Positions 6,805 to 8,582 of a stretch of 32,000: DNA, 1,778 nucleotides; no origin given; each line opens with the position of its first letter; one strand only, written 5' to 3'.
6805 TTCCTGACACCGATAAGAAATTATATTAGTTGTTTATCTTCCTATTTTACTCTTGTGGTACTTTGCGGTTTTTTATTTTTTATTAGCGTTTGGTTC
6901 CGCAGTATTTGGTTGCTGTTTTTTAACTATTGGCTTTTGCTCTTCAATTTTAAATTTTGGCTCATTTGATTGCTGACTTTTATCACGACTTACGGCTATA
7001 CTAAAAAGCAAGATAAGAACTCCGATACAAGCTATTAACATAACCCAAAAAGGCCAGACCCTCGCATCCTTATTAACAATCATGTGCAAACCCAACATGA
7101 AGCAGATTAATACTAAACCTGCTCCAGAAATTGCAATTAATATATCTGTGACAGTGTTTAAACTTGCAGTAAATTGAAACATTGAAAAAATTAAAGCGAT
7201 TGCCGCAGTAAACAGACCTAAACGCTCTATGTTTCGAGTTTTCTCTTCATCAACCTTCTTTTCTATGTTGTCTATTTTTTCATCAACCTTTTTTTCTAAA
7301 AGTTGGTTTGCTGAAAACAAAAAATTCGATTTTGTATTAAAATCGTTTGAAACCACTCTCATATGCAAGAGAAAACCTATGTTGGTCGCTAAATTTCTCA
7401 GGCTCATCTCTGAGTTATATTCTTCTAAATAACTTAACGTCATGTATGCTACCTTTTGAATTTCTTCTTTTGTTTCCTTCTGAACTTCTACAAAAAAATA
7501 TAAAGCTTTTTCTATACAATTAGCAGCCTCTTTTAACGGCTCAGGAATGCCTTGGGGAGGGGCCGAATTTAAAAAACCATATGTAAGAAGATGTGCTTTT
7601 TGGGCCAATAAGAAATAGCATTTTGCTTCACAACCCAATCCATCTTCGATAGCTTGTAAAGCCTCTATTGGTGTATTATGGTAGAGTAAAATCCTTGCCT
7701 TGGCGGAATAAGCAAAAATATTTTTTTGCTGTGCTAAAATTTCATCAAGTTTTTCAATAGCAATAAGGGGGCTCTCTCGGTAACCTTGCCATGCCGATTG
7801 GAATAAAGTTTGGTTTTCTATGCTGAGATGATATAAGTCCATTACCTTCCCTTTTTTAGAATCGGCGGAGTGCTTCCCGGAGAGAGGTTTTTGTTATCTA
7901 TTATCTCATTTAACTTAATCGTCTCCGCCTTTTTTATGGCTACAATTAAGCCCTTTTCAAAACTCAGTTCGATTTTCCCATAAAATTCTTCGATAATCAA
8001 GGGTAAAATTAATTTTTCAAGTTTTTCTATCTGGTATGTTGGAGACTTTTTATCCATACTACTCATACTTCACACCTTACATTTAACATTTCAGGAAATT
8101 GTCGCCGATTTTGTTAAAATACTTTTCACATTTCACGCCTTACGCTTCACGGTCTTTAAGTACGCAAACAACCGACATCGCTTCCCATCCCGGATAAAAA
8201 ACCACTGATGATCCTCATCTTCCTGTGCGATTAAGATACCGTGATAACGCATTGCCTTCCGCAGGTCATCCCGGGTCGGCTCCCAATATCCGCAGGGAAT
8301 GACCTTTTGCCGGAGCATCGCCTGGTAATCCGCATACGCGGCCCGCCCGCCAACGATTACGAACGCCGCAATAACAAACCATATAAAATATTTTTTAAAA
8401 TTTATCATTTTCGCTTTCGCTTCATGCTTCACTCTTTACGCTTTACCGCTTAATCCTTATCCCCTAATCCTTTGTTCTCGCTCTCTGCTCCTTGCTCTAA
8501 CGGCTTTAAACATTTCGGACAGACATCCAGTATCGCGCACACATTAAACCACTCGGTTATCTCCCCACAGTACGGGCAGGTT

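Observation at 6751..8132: Low-GC moron in the Mu-like early region: YezD-like 74-aa protein + 321-aa helical-repeat/coiled-coil/3-TM protein with its own terminator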

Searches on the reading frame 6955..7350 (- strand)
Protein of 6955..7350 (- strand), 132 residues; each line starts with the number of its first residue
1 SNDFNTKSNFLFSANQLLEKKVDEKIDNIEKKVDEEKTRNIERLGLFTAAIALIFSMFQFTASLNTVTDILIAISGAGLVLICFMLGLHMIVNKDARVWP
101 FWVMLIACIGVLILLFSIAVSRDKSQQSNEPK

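Call 92: search_solved_structures(query=A8, max_evalue=10, show_alignments=2)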
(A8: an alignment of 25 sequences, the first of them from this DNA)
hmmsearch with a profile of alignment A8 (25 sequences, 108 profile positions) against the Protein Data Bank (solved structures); distinct sequences matched with E-value up to 10: 2.
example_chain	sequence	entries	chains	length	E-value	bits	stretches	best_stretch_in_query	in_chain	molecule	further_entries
9ufb_D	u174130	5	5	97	2.2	11.3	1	49-96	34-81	Cytochrome bo(3) ubiquinol oxidase subunit 4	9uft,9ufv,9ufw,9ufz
9iho_J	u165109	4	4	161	7.2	9.7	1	47-93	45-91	NADH-ubiquinone oxidoreductase chain 6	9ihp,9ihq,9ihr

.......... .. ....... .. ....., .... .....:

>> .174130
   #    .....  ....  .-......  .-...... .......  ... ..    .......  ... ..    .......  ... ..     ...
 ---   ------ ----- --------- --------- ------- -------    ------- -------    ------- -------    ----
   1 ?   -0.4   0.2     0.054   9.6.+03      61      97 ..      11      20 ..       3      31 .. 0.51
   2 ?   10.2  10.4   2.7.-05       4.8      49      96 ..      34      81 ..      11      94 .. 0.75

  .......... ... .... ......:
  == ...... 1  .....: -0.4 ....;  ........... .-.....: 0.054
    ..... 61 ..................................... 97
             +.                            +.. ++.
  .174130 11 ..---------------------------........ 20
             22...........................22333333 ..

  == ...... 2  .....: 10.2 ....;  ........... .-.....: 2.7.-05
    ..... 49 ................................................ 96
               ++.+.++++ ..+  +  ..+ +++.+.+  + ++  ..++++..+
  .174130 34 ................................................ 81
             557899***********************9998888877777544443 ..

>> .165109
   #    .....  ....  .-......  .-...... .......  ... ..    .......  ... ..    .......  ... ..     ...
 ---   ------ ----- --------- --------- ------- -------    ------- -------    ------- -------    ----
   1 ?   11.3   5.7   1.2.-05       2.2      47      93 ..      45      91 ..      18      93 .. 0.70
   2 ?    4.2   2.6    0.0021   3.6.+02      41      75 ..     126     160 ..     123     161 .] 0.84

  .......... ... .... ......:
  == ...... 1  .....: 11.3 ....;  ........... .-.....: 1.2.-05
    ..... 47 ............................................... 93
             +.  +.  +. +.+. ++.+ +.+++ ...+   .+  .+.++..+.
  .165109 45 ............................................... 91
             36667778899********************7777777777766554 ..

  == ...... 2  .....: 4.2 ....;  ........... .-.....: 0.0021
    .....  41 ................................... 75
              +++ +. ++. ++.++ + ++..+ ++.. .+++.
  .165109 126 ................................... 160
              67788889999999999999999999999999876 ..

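Call 93: search_protein_families(library=pfam, alignment_id=A8, max_evalue=0.1)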
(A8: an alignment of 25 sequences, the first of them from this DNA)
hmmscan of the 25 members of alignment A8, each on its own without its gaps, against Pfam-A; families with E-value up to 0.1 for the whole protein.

A. member 1, seq(132 aa): 8 families
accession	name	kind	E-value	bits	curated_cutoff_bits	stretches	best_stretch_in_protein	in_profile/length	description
PF20990.2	DUF2207_C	-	0.0009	19.5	33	1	15-122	100-190/247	Predicted membrane protein (DUF2207) C-terminal domain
PF00324.27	AA_permease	-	0.0039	16.4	24.6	1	47-127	88-169/470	Amino acid permease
PF24838.2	8xMP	-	0.0068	16.7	30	0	34-83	12-64/136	Octameric membrane protein family (8xMP)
PF07695.17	7TMR-DISM_7TM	-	0.019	15.3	29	1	43-124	67-150/205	7TM diverse intracellular signalling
PF16965.11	CSG2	-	0.02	14.3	28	1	20-117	116-214/394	Ceramide synthase regulator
PF06151.18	Trehalose_recp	-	0.037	13.1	21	1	37-112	49-125/410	Trehalose receptor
PF09586.16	YfhO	-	0.042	12.6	28.5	1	36-124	363-450/835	Bacterial membrane protein YfhO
PF18208.6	NES_C_h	-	0.054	14.2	26.6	1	7-48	60-101/109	Nicking enzyme C-terminal middle helical domain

B. families by the number of members that match (of 25 scanned): 51 families (the first 25 are shown)
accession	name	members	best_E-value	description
PF09843.14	DUF2070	4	0.0011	Predicted membrane protein (DUF2070)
PF04080.19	Per1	3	0.0018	Per1-like family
PF07695.17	7TMR-DISM_7TM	2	0.00011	7TM diverse intracellular signalling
PF24661.1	DUF7649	2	0.00082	Domain of unknown function (DUF7649)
PF00499.25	Oxidored_q3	2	0.0026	NADH-ubiquinone/plastoquinone oxidoreductase chain 6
PF08733.15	PalH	2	0.02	PalH/RIM21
PF20990.2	DUF2207_C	1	0.0009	Predicted membrane protein (DUF2207) C-terminal domain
PF00654.25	Voltage_CLC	1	0.0011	Voltage gated chloride channel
PF25592.1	DUF7937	1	0.0018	Domain of unknown function (DUF7937)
PF06570.16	DUF1129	1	0.0029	Protein of unknown function (DUF1129)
PF00324.27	AA_permease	1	0.0039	Amino acid permease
PF07690.21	MFS_1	1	0.0053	Major Facilitator Superfamily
PF20966.2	MASE6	1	0.0066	MASE6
PF22954.2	DUF7027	1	0.0067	Domain of unknown function (DUF7027)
PF24838.2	8xMP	1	0.0068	Octameric membrane protein family (8xMP)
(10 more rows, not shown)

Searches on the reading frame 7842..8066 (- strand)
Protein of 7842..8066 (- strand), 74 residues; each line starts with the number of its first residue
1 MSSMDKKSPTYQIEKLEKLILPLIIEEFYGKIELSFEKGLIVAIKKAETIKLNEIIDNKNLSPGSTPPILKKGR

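Call 5: search_protein_families(library=pfam, proteins=[window:7842-8066:-], max_evalue=1)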
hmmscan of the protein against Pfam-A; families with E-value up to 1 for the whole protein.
window:7842-8066:- (74 aa): 1 family
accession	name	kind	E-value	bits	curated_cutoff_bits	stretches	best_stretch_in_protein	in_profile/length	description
PF10055.14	DUF2292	-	0.083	12.9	22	0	29-52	14-37/37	Uncharacterized small protein (DUF2292)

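Call 6: search_protein_families(library=phrogs, proteins=[window:7842-8066:-], max_evalue=0.1)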
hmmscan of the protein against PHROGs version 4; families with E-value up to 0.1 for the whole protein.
window:7842-8066:- (74 aa): 0 families

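Call 7: search_protein_families(library=padloc, proteins=[window:7842-8066:-], max_evalue=1)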
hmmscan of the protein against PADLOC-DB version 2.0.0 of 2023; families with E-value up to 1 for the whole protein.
window:7842-8066:- (74 aa): 1 family
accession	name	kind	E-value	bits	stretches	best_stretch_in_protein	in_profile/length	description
PDLC04583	PDC-M33B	-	0.016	12.6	1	26-58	118-150/289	-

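Call 8: search_protein_families(library=ncbifam, proteins=[window:7842-8066:-], max_evalue=1)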
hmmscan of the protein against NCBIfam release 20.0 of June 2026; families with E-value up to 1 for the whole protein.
window:7842-8066:- (74 aa): 0 families

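Call 11: find_homologous_proteins(query=window:7842-8066:-, max_evalue=0.01)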
Query window:7842-8066:- (74 aa): 2 proteins with E <= 0.01 among 2 candidates.
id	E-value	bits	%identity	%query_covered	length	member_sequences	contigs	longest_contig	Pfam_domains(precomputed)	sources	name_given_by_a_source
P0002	1.4e-36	141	100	96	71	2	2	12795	-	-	-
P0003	7.1e-19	85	88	70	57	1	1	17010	-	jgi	-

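Call 13: find_encoding_contigs(protein=P0003, flank=10000)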
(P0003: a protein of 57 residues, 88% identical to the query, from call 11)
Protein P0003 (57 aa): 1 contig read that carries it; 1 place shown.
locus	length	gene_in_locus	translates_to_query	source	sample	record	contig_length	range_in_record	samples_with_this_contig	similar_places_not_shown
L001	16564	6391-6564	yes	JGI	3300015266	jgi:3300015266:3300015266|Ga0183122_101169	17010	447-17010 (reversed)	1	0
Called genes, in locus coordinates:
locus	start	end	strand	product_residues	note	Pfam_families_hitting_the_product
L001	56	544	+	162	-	-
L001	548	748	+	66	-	-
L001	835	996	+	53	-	-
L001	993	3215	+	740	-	PF09299:Mu-transpos_C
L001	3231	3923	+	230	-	PF25199:nSTAND_NTPase5 (faint), PF13401:AAA_22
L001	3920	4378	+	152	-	-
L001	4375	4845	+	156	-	PF06252:GemA (weak)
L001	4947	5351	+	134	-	-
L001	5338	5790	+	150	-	PF07352:Phage_Mu_Gam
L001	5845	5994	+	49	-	-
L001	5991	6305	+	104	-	-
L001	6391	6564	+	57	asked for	-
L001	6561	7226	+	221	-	PF22769:DCD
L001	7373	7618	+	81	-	-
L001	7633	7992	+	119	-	PF08291:Peptidase_M15_3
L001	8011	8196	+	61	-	-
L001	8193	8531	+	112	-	-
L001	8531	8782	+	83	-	-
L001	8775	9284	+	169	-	PF11985:Phage_Mu_Gp27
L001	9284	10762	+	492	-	PF03237:Terminase_6N, PF17289:Terminase_6C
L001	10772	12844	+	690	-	PF06074:Portal_Mu, PF04233:Phage_Mu_F (weak)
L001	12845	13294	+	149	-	-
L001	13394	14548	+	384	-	-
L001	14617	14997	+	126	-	-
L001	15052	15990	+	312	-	-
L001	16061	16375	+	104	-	-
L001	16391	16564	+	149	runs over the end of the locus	PF07030:Phage_Mu_Gp36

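Call 18: find_related_loci(query=window:7842-8066:-, collection=viral_contigs, flank=6000)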
Query window:7842-8066:- (74 aa) in viral_contigs; peptide patterns used: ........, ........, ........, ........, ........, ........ (x = any residue, [..] = any of these).
82 stretches matched a pattern; 1 encode a relative of the query (tblastn E <= 1e-3); 1 distinct loci.
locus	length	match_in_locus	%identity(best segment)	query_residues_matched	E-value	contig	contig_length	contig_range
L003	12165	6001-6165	84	1-55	2e-25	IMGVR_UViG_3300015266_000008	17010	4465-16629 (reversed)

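Call 19: find_related_loci(query=window:7842-8066:-, collection=genome_contigs, flank=6000)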
Query window:7842-8066:- (74 aa) in genome_contigs; peptide patterns used: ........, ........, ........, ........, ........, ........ (x = any residue, [..] = any of these).
599 stretches matched a pattern, but none encodes a relative of the query by tblastn (E <= 1e-3).

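Call 20: search_protein_families(library=padloc, proteins=[L001:6561-7226:+, L001:6391-6564:+], max_evalue=1)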
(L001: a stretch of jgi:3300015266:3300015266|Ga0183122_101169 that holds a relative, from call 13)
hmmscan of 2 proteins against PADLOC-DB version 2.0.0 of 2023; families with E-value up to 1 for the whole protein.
L001:6561-7226:+ (221 aa): 0 families

L001:6391-6564:+ (57 aa): 0 families
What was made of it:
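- On Known anti-phage defence systems (PADLOC-DB v2): The L001 cargo and small protein gave no hits (call 20).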

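Call 51: search_solved_structures(query=window:7842-8066:-, max_evalue=10, show_alignments=2)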
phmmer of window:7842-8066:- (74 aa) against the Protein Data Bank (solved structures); distinct sequences matched with E-value up to 10: 1.
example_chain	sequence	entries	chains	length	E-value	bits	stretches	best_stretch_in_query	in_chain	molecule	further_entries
3hjl_A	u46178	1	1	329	0.48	14.2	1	7-59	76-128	Flagellar motor switch protein fliG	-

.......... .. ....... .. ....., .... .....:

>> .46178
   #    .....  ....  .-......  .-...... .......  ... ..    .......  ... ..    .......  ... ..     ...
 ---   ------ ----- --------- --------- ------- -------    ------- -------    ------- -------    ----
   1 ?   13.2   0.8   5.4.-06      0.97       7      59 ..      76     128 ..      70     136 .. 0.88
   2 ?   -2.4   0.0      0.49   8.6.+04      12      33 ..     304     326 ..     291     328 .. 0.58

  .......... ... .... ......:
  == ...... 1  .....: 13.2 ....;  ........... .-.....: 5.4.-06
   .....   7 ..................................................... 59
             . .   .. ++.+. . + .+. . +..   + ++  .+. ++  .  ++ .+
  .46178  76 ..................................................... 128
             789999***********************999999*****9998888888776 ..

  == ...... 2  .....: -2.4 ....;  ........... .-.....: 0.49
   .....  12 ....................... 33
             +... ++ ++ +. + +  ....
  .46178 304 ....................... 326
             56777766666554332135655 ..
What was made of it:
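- On DUF2292 / YezD (PF10055): The PDB sequence search found nothing (call 51).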

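Call 53: search_solved_structures(query=L001:6561-7226:+, max_evalue=0.01)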
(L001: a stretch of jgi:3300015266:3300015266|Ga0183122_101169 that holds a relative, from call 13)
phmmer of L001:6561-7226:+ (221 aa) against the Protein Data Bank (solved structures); distinct sequences matched with E-value up to 0.01: 17.
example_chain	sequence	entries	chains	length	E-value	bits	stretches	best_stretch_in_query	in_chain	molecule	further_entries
9ln0_A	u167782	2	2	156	1.2e-22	83.7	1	13-154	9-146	dCTP deaminase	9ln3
8y1w_A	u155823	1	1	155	3e-21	79.1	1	13-153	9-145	dCTP deaminase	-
4xjc_A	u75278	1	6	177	2.3e-11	46.8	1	1-150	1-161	Deoxycytidine triphosphate deaminase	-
2qxx_A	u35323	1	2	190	4e-11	46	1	57-146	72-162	Deoxycytidine triphosphate deaminase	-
4a6a_A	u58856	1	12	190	9.2e-11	44.9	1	57-146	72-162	DEOXYCYTIDINE TRIPHOSPHATE DEAMINASE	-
2qlp_A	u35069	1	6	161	1.5e-10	44.1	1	57-127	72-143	Deoxycytidine triphosphate deaminase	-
2j4h_A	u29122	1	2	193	1e-06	31.6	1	53-139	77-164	DEOXYCYTIDINE TRIPHOSPHATE DEAMINASE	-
1xs4_A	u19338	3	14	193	3.8e-06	29.8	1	53-145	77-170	Deoxycytidine triphosphate deaminase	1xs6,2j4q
2v9x_A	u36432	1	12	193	5.1e-06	29.3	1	53-139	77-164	DEOXYCYTIDINE TRIPHOSPHATE DEAMINASE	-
1xs1_A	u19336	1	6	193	5.1e-06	29.3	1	52-139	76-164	Deoxycytidine triphosphate deaminase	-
1dut_A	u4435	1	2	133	0.00022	24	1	57-136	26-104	DUTP PYROPHOSPHATASE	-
1f7d_A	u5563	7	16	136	0.00023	24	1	57-136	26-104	POL POLYPROTEIN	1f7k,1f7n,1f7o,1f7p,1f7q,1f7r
2yzj_A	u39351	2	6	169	0.0005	22.8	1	22-154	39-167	167aa long hypothetical dUTPase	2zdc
2hxd_A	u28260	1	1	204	0.0008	22.2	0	61-127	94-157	dCTP deaminase, dUMP-forming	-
3gf0_A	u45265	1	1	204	0.0011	21.7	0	61-120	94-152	dCTP deaminase, dUMP-forming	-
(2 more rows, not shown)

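Call 62: predict_structure(alignment_id=A7)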
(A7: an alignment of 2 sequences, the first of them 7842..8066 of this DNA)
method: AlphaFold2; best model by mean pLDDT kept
length: 74 residues; sequences in the alignment: 2
mean_pLDDT: 69.8   pTM: 0.32
mean pLDDT of the five models: 69.8, 67.8, 64.8, 60.7, 60.1
residues with pLDDT >= 90: 5; 70-90: 33; 50-70: 26; < 50: 10
segments of 3 or more residues with pLDDT < 50: 61-63, 72-74
pLDDT, mean of each block of 10 residues (from residue 1): 76 89 74 68 79 61 50 46
secondary structure, 60 per line:
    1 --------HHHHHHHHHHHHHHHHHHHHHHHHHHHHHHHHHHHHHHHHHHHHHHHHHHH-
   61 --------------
elements in order: H9-59
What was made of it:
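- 7842..7901 (-): Small gene, cargo-specific tail (…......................*), which contains the Shine-Dalgarno sequence of the large gene. The AF2 model is disordered here (call 62).
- On DUF2292 / YezD (PF10055): AF2 with a 2-sequence alignment gives one helix 9-59 at pLDDT 70 and pTM 0.32, which is unreliable (call 62).
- Closest known: DUF2292 / YezD small proteins. Different: The shallow-alignment AF2 model gives a single helix at pLDDT 70 and cannot decide (call 62).
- Tried and rejected: The AF2 model of the small protein has too low confidence to use for a fold search (call 62).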

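Call 68: search_dna_similar(query=window:7842-8066:-, collection=phages, mode=protein, max_evalue=1, max_rows=10)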
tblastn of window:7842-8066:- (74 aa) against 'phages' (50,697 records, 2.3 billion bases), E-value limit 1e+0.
No match.
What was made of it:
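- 7902..8066 (-): Small gene, conserved part (MSS + codons 1-52 counted from MDKK): resident phage gene. It has no homologue in 50,697 phage genomes (call 68).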

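Call 70: search_protein_families(library=pfam, proteins=[P0003], max_evalue=0.1)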
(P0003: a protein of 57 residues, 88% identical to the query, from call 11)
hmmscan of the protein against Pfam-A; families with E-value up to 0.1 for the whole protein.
P0003 (57 aa): 1 family
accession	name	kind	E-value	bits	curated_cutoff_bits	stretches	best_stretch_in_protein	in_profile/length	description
PF10055.14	DUF2292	-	0.097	12.7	22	0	10-48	2-36/37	Uncharacterized small protein (DUF2292)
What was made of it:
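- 7902..8066 (-): DUF2292 is the only Pfam hit, at E 0.083 and below the cut-off (calls 5, 70).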

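Call 74: find_related_loci(query=L001:6561-7226:+, collection=viral_contigs, flank=3000)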
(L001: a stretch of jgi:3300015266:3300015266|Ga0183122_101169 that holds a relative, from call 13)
Query L001:6561-7226:+ (221 aa) in viral_contigs; peptide patterns used: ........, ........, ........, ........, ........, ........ (x = any residue, [..] = any of these).
15 stretches matched a pattern; 1 encode a relative of the query (tblastn E <= 1e-3); 1 distinct loci.
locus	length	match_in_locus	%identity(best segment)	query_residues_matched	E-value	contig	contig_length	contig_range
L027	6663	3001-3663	100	1-221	1e-148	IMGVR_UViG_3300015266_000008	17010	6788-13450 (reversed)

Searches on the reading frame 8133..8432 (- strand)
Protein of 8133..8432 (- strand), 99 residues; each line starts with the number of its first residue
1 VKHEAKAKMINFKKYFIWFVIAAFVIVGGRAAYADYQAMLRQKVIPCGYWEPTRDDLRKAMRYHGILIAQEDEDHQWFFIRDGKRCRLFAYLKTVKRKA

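Call 5: search_protein_families(library=pfam, proteins=[window:8133-8432:-], max_evalue=1)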
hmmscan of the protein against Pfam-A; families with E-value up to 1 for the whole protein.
window:8133-8432:- (99 aa): 0 families

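Call 6: search_protein_families(library=phrogs, proteins=[window:8133-8432:-], max_evalue=0.1)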
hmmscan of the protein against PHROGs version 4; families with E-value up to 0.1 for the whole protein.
window:8133-8432:- (99 aa): 0 families

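Call 7: search_protein_families(library=padloc, proteins=[window:8133-8432:-], max_evalue=1)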
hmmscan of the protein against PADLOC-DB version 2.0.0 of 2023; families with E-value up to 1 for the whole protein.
window:8133-8432:- (99 aa): 0 families

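Call 8: search_protein_families(library=ncbifam, proteins=[window:8133-8432:-], max_evalue=1)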
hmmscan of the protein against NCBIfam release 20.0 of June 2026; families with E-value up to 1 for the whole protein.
window:8133-8432:- (99 aa): 0 families

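Call 25: find_related_loci(query=A1, collection=genome_contigs, flank=5000)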
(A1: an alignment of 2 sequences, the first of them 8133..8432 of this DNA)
Query A1 (99 aa) in genome_contigs; peptide patterns used: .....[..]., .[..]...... (x = any residue, [..] = any of these).
320 stretches matched a pattern, but none encodes a relative of the query by tblastn (E <= 1e-3).
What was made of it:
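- Tried and rejected: Both genome_contigs scans found nothing, so the host could not be named (calls 19, 25).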

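Call 64: find_related_loci(query=A1, collection=viral_contigs, flank=4000)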
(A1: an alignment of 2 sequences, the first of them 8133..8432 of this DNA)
Query A1 (99 aa) in viral_contigs; peptide patterns used: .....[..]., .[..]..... (x = any residue, [..] = any of these).
137 stretches matched a pattern; 1 encode a relative of the query (tblastn E <= 1e-3); 1 distinct loci.
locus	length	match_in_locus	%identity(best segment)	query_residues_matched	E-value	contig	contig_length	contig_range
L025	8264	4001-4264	68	10-97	7e-42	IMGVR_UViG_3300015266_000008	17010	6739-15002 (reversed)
